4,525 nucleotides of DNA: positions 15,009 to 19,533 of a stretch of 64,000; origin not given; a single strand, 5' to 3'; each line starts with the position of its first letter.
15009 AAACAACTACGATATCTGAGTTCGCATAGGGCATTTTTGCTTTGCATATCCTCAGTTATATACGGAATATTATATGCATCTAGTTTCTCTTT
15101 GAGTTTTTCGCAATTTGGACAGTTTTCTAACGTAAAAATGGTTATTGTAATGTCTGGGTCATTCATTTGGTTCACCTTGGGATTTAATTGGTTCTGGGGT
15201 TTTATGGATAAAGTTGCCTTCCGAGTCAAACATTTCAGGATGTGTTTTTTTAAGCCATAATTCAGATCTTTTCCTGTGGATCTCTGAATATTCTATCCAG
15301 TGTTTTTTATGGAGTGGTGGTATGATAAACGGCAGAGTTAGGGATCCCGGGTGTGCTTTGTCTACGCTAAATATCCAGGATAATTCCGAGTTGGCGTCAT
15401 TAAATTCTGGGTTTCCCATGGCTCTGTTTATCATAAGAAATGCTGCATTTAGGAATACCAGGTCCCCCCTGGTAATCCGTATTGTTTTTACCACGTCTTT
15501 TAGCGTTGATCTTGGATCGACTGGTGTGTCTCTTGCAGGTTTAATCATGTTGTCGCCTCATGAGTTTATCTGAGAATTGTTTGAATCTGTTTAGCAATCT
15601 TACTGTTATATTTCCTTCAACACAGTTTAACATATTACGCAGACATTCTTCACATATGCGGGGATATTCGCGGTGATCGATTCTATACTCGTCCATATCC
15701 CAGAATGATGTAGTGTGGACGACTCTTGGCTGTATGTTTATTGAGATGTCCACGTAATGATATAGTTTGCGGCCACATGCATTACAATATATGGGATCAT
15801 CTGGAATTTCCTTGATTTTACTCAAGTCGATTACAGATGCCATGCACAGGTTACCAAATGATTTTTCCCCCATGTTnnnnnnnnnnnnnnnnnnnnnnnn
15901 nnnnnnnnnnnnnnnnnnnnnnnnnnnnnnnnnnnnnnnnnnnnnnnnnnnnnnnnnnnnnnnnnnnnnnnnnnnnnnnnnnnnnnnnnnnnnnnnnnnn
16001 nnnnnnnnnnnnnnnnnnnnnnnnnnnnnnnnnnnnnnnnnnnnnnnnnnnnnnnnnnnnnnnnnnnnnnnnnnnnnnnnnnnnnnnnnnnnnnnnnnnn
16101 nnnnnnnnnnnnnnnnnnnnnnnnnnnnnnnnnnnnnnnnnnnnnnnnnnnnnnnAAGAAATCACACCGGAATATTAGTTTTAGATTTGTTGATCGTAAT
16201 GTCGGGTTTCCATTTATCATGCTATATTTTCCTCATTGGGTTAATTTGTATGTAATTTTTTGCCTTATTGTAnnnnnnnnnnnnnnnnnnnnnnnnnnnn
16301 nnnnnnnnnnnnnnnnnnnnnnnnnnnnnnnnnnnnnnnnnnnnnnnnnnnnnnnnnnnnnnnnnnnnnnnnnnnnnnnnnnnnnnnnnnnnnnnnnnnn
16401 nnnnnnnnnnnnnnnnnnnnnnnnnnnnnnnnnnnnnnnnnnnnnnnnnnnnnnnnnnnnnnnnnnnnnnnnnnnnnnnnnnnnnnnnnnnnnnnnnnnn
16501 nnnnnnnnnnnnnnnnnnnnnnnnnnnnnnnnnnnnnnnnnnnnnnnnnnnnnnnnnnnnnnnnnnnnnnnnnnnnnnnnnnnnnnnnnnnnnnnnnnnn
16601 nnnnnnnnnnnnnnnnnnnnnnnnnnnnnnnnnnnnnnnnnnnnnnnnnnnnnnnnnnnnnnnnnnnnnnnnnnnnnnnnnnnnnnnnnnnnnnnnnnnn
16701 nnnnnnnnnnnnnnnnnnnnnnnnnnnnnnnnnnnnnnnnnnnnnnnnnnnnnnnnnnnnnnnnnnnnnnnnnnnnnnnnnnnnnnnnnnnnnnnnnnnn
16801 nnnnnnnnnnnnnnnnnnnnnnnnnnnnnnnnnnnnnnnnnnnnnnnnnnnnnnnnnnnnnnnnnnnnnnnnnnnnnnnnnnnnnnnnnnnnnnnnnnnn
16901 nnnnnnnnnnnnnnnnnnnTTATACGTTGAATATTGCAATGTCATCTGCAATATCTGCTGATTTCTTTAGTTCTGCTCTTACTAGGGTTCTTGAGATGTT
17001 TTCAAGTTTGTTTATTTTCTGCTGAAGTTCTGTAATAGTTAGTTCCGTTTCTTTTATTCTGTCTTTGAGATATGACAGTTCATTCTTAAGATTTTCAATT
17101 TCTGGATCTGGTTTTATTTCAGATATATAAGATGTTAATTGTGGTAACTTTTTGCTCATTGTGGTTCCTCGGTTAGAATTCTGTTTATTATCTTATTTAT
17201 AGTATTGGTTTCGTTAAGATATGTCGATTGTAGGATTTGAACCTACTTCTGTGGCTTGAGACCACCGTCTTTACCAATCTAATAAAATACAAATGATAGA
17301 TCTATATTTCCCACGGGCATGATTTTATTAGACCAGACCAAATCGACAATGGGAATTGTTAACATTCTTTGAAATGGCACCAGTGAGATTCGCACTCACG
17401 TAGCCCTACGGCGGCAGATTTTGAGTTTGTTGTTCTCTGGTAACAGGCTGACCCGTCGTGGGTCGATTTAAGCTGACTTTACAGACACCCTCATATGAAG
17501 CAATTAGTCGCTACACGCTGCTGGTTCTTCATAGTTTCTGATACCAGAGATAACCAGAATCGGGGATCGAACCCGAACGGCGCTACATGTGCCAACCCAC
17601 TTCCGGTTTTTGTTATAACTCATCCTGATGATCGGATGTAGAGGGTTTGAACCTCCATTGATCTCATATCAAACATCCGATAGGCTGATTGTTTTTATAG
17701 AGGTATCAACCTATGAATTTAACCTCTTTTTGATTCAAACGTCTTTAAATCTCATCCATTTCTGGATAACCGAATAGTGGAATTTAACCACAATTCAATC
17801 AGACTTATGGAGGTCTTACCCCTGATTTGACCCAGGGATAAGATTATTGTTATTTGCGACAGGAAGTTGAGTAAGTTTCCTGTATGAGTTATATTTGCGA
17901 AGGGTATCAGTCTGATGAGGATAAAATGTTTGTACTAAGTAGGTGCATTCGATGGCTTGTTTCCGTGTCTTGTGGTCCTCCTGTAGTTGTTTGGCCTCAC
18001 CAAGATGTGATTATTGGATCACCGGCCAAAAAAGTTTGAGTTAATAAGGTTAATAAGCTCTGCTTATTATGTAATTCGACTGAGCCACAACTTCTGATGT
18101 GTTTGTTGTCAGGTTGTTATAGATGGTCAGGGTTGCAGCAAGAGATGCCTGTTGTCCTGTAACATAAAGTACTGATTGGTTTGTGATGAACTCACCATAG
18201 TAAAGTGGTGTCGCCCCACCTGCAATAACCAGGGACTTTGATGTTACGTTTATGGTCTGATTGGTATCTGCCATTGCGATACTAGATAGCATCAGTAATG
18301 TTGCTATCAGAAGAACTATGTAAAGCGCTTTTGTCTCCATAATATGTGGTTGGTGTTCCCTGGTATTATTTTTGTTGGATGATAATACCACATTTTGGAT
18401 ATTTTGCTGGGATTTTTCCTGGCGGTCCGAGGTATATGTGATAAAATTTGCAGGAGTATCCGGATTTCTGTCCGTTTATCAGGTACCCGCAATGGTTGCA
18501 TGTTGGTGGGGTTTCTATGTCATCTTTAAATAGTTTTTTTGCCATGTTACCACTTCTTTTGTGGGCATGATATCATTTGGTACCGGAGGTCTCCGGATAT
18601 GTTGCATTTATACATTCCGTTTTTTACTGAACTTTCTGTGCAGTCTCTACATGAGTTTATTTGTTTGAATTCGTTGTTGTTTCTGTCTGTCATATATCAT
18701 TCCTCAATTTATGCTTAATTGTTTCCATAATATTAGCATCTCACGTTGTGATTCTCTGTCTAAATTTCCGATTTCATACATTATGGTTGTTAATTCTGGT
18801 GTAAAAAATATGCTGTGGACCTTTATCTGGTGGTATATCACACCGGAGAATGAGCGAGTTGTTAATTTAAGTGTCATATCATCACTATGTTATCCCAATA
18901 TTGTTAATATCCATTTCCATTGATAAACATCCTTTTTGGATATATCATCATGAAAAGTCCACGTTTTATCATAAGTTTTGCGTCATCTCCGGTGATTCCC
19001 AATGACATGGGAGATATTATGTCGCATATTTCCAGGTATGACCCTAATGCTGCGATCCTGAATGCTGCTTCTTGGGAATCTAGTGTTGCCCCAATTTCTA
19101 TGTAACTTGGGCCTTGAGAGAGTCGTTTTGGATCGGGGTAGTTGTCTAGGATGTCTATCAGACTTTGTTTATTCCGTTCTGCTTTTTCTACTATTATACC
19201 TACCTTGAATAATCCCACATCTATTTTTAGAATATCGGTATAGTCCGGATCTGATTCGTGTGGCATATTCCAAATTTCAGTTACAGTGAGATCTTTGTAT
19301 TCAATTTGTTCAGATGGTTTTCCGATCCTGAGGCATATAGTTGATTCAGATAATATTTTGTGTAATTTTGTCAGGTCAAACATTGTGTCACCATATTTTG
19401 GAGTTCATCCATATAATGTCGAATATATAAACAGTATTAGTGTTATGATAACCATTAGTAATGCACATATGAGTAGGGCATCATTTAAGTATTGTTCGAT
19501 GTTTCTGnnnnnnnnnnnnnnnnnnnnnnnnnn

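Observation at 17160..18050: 900-bp non-coding tract packed with tRNA-like T-arm/acceptor fragments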

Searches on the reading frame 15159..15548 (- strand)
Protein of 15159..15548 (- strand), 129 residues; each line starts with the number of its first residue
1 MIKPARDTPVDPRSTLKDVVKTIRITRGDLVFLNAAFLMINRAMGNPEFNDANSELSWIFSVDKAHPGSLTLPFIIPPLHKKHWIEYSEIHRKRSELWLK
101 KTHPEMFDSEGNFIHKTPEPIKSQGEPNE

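Call 94: search_protein_families(library=pfam, proteins=[window:15159-15548:-], max_evalue=0.1)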
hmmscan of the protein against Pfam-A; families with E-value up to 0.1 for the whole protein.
window:15159-15548:- (129 aa): 1 family
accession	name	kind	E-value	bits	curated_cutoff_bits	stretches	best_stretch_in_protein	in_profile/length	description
PF11189.13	DUF2973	-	0.031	14.8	22.2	1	95-115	41-61/68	Protein of unknown function (DUF2973)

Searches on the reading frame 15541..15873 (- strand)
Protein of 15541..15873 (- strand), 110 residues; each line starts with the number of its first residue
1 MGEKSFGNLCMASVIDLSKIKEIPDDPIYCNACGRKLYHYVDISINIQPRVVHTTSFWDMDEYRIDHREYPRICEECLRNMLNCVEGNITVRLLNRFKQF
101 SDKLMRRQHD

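Call 94: search_protein_families(library=pfam, proteins=[window:15541-15873:-], max_evalue=0.1)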
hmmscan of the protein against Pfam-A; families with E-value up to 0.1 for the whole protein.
window:15541-15873:- (110 aa): 1 family
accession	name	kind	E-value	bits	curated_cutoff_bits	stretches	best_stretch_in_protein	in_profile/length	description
PF12773.13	DZR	-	0.011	16.3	27.3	1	22-77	7-30/45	Double zinc ribbon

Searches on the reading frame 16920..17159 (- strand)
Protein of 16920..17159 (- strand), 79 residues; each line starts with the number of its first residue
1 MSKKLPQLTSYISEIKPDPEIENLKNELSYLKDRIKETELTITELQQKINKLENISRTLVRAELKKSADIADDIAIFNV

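Call 22: find_encoding_contigs(protein=window:16920-17159:-, flank=10000, max_places=10)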
Protein window:16920-17159:- (79 aa): 3 contigs read that carry it; 2 places shown.
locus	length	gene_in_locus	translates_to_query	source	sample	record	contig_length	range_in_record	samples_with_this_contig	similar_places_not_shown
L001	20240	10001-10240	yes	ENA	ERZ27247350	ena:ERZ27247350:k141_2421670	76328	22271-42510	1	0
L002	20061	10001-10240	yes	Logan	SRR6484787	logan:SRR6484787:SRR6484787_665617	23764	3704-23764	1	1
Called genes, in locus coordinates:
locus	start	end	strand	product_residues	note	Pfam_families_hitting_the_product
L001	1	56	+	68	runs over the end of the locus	-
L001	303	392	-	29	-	-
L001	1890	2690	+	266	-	PF24555:CC4_CEP85 (faint), PF16808:PKcGMP_CC (faint)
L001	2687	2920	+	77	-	-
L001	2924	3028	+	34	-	-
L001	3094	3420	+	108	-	-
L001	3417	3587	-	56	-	-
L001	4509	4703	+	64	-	-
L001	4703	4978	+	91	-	-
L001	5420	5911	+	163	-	-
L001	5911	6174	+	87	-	-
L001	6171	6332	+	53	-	-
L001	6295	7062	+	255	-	PF00303:Thymidylat_synt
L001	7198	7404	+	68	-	-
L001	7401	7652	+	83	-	-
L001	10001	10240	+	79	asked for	-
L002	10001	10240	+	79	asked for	-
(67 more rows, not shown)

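Call 94: search_protein_families(library=pfam, proteins=[window:16920-17159:-], max_evalue=0.1)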
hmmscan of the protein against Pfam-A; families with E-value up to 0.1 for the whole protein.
window:16920-17159:- (79 aa): 18 families
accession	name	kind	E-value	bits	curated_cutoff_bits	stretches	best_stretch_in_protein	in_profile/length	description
PF23203.1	KIF21A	-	0.0012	19.1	28.5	1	18-58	75-115/161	KIF21A-like domain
PF16574.10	CEP209_CC5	-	0.0013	19.3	25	1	11-55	67-111/128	Coiled-coil region of centrosome protein CE290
PF15619.11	Lebercilin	-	0.0014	18.7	34.3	1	4-71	103-169/193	Ciliary protein causing Leber congenital amaurosis disease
PF11083.13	Relaxase_C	-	0.0032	18.1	30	1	29-65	29-65/125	C-terminal helical hairpin domain from relaxase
PF11932.13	DUF3450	-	0.0041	16.9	32.6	1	20-60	59-99/241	Protein of unknown function (DUF3450)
PF10046.14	BLOC1_2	-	0.0049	17.6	33.4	1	20-59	52-91/96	Biogenesis of lysosome-related organelles complex-1 subunit 2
PF02403.27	Seryl_tRNA_N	-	0.0062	17.2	28.2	1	7-52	54-100/108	Seryl-tRNA synthetase N-terminal domain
PF04102.17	SlyX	-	0.0094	17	30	1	20-62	4-46/67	SlyX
PF24627.1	PUMA_CC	-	0.012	16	30.1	1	26-61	1-36/74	PUMA coiled-coil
PF12329.13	TMF_DNA_bd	-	0.014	15.8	35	1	18-66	11-59/74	TATA element modulatory factor 1 DNA binding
PF07200.18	Mod_r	-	0.02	15.3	30.1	1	18-73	53-109/146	Modifier of rudimentary (Mod(r)) protein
PF02996.22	Prefoldin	-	0.025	15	23.2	1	11-57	69-115/120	Prefoldin subunit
PF10805.13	DUF2730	-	0.031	14.8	24.9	1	25-65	62-102/102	Protein of unknown function (DUF2730)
PF07544.18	Med9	-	0.045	14.3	26.9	0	5-58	3-51/80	RNA polymerase II transcription mediator complex subunit 9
PF07889.17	DUF1664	-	0.045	14.2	34.6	1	1-59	46-106/124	Protein of unknown function (DUF1664)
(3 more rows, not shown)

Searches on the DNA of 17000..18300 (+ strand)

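Call 4: search_rna_families(source=window, start=17000, end=18300, threshold=evalue, max_evalue=10, show_alignments=6)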
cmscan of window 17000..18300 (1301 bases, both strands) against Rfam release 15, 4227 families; matches with E-value up to 10: 3.
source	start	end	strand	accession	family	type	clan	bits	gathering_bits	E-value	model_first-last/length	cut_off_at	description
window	17222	17290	-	RF00005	tRNA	Gene; tRNA;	CL00001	21.7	29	0.13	1-71/71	no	tRNA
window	17632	17679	-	RF00005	tRNA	Gene; tRNA;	CL00001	19.3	29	0.59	1-71/71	no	tRNA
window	18176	18232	+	RF00133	SNORD33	Gene; snRNA; snoRNA; CD-box;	CL00054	17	44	9.6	1-85/85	no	Small nucleolar RNA Z195/SNORD33/SNORD32 family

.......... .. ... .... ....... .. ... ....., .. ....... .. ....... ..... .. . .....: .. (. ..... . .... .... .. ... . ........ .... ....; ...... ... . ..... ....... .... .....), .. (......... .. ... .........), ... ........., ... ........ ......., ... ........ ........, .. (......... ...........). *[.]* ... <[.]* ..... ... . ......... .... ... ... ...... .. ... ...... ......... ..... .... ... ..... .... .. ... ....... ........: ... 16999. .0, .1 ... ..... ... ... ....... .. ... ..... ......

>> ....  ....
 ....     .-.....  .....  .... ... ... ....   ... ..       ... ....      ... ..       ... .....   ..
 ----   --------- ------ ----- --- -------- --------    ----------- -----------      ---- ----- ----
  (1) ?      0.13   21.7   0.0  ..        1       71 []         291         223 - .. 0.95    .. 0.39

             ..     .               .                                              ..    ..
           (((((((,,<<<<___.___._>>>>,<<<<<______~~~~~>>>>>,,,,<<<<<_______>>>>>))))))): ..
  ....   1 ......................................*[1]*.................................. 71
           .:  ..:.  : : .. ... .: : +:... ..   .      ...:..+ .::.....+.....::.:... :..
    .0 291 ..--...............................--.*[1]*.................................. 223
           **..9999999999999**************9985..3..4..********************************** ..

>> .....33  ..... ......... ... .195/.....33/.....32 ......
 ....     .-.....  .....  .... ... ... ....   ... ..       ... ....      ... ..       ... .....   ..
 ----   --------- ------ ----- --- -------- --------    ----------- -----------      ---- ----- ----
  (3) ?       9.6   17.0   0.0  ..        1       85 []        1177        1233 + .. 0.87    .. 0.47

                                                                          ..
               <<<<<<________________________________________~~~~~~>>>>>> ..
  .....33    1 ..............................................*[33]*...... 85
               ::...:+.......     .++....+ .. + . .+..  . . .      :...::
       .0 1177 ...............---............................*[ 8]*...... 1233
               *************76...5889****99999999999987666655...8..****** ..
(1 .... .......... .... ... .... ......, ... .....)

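Call 12: search_dna_similar(query=window:17100-18100:+, collection=phages, mode=distant, max_evalue=0.001)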
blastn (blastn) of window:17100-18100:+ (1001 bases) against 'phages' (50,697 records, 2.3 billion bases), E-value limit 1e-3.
No match.

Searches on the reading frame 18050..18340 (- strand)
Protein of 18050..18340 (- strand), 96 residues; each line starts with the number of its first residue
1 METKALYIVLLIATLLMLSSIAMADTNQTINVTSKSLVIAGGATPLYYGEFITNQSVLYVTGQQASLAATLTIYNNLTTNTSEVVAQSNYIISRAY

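Call 94: search_protein_families(library=pfam, proteins=[window:18050-18340:-], max_evalue=0.1)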
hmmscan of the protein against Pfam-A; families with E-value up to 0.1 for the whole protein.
window:18050-18340:- (96 aa): 0 families

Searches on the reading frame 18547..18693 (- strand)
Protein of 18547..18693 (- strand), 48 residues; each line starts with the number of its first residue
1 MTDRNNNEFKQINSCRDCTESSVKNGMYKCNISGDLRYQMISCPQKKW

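Call 94: search_protein_families(library=pfam, proteins=[window:18547-18693:-], max_evalue=0.1)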
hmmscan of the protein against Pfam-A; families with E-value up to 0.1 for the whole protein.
window:18547-18693:- (48 aa): 1 family
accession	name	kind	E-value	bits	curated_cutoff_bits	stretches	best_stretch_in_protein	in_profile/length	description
PF14319.11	Zn_Tnp_IS91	-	0.056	13.9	26.3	1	6-45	17-56/90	Transposase zinc-binding domain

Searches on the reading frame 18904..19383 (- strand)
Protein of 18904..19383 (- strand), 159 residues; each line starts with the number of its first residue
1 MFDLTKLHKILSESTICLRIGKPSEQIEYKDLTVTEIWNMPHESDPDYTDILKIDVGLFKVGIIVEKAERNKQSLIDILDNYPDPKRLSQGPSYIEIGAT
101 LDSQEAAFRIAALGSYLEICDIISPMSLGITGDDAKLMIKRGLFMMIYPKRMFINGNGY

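Call 15: find_related_loci(query=window:18904-19383:-, collection=viral_contigs, flank=10000)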
Query window:18904-19383:- (159 aa) in viral_contigs; peptide patterns used: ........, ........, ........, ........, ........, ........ (x = any residue, [..] = any of these).
No stretch of DNA in the collection matches any of the patterns.

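Call 94: search_protein_families(library=pfam, proteins=[window:18904-19383:-], max_evalue=0.1)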
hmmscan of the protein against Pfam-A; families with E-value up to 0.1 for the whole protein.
window:18904-19383:- (159 aa): 0 families
